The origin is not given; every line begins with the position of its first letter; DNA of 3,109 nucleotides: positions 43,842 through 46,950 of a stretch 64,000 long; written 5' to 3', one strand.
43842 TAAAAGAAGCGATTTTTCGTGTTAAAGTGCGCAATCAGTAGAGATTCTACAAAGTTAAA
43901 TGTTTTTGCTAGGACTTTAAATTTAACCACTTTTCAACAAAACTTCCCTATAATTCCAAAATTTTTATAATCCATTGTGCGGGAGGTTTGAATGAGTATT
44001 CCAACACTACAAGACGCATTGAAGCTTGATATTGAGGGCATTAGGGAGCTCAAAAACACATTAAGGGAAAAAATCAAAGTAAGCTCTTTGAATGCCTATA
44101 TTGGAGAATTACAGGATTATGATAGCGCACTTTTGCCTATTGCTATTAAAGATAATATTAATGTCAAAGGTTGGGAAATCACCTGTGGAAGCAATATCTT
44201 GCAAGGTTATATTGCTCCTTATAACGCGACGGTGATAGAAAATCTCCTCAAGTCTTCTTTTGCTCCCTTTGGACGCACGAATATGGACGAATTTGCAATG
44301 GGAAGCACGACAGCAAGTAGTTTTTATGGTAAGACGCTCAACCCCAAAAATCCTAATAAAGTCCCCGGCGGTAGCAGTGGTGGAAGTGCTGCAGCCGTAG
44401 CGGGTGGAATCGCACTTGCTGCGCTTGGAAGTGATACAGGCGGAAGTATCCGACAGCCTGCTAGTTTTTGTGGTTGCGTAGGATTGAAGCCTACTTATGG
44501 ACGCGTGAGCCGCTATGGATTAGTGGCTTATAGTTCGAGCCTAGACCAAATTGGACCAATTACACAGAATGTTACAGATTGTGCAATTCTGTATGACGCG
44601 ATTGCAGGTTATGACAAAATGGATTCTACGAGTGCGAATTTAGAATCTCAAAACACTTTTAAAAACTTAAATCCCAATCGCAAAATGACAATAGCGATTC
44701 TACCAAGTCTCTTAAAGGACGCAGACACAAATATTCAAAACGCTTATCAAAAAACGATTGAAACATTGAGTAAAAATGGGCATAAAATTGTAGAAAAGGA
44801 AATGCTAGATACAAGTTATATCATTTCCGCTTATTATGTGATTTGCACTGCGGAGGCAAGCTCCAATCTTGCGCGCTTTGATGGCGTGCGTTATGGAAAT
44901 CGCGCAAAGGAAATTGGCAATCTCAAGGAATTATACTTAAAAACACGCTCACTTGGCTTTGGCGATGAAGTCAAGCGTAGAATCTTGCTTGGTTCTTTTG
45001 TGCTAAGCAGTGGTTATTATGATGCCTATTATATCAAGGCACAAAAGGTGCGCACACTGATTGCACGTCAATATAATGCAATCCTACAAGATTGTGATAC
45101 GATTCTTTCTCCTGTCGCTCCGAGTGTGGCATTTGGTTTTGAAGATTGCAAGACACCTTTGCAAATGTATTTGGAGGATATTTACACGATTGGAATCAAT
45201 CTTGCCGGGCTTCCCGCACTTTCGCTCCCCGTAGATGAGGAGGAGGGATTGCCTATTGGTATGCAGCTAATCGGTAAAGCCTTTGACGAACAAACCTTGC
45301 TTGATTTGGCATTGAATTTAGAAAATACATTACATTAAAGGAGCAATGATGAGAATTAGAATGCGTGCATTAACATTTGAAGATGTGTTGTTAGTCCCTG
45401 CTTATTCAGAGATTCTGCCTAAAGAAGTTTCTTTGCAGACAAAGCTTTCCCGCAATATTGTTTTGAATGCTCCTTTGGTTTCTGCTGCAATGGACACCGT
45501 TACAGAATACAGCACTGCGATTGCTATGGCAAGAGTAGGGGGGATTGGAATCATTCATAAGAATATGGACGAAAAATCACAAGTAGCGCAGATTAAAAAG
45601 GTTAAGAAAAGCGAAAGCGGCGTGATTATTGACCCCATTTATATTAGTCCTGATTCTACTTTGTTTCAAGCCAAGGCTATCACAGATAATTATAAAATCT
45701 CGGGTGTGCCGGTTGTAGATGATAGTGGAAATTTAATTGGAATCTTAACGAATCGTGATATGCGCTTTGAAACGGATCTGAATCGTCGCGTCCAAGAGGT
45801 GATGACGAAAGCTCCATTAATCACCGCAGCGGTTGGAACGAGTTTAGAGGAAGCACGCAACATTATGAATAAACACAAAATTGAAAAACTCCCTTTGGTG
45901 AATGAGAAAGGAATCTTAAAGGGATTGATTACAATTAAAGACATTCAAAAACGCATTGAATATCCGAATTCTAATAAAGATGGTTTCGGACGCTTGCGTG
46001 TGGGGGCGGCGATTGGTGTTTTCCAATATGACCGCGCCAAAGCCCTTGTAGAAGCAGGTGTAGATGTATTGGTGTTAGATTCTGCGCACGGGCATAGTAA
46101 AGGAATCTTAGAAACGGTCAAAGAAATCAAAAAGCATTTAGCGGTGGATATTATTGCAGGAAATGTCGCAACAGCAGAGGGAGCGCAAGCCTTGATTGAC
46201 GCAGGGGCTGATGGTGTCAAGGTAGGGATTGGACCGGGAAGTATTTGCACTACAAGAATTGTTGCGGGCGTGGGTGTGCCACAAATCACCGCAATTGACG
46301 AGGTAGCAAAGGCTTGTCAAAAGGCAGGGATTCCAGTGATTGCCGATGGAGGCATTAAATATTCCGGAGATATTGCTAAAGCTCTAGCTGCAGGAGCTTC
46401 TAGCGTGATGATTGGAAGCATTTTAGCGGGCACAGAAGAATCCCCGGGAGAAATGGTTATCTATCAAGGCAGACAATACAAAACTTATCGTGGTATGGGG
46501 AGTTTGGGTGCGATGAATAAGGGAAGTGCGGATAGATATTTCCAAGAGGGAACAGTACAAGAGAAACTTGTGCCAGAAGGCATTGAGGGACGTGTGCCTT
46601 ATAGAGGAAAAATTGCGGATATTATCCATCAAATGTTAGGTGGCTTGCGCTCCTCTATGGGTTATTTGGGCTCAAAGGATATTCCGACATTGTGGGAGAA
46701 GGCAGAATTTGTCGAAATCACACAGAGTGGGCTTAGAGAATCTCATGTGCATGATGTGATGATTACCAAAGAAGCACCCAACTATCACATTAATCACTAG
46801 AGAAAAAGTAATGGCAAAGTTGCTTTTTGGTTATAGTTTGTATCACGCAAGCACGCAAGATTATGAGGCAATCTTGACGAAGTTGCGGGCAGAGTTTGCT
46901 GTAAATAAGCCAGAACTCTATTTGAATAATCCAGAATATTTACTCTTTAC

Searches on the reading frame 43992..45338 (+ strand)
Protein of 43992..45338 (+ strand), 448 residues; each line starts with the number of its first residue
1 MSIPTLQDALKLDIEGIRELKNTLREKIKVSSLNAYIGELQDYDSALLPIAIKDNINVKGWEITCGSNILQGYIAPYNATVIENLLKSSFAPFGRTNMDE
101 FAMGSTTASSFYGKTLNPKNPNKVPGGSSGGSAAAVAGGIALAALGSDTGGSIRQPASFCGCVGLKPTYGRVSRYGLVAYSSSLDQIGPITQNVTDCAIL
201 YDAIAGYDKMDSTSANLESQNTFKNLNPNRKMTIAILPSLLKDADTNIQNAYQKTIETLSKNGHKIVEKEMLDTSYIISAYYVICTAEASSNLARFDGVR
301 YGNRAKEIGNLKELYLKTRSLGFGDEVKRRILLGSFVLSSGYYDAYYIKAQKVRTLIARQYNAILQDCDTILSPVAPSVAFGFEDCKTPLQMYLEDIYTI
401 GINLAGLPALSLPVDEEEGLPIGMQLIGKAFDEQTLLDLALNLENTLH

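Call 63: search_protein_families(library=pfam, proteins=[window:43992-45338:+], max_evalue=0.00001)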
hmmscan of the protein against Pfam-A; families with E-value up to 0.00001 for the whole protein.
window:43992-45338:+ (448 aa): 1 family
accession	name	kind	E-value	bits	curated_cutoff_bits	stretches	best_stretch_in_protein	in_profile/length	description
PF01425.27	Amidase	-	1.2e-139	466.6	27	1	48-437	50-445/445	Amidase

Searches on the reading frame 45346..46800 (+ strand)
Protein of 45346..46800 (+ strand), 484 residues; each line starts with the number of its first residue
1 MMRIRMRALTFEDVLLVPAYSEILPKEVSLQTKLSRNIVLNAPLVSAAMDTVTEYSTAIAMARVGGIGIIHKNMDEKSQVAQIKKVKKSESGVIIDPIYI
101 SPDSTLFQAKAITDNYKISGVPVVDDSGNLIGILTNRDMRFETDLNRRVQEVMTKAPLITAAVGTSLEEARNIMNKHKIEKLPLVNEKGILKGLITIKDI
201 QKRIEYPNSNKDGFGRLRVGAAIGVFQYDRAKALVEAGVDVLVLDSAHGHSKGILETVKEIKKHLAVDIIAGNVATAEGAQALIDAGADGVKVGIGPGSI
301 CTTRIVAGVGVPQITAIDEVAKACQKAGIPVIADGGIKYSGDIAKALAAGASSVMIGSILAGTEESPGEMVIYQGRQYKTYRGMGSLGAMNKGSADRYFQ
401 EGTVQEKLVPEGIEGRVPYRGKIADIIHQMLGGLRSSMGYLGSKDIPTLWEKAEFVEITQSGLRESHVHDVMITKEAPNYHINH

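Call 63: search_protein_families(library=pfam, proteins=[window:45346-46800:+], max_evalue=0.00001)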
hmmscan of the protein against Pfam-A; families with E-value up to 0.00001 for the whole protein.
window:45346-46800:+ (484 aa): 6 families
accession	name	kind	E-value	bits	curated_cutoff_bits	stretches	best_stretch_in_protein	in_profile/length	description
PF00478.31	IMPDH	-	4.5e-164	545.9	25.6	1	8-469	1-345/345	IMP dehydrogenase / GMP reductase domain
PF00571.33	CBS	-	2.8e-24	85.6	24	2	149-204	1-55/57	CBS domain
PF01070.24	FMN_dh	-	1.7e-09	37.7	24.9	1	256-358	208-303/350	FMN-dependent dehydrogenase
PF03060.21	NMO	-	5.3e-09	36.4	28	1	262-370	131-235/331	Nitronate monooxygenase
PF00977.27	His_biosynth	-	1.1e-06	28.8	23.6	1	223-360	80-222/228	Histidine biosynthesis protein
PF01207.24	Dus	-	1.4e-06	28.1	20.4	0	317-358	173-215/311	Dihydrouridine synthase (Dus)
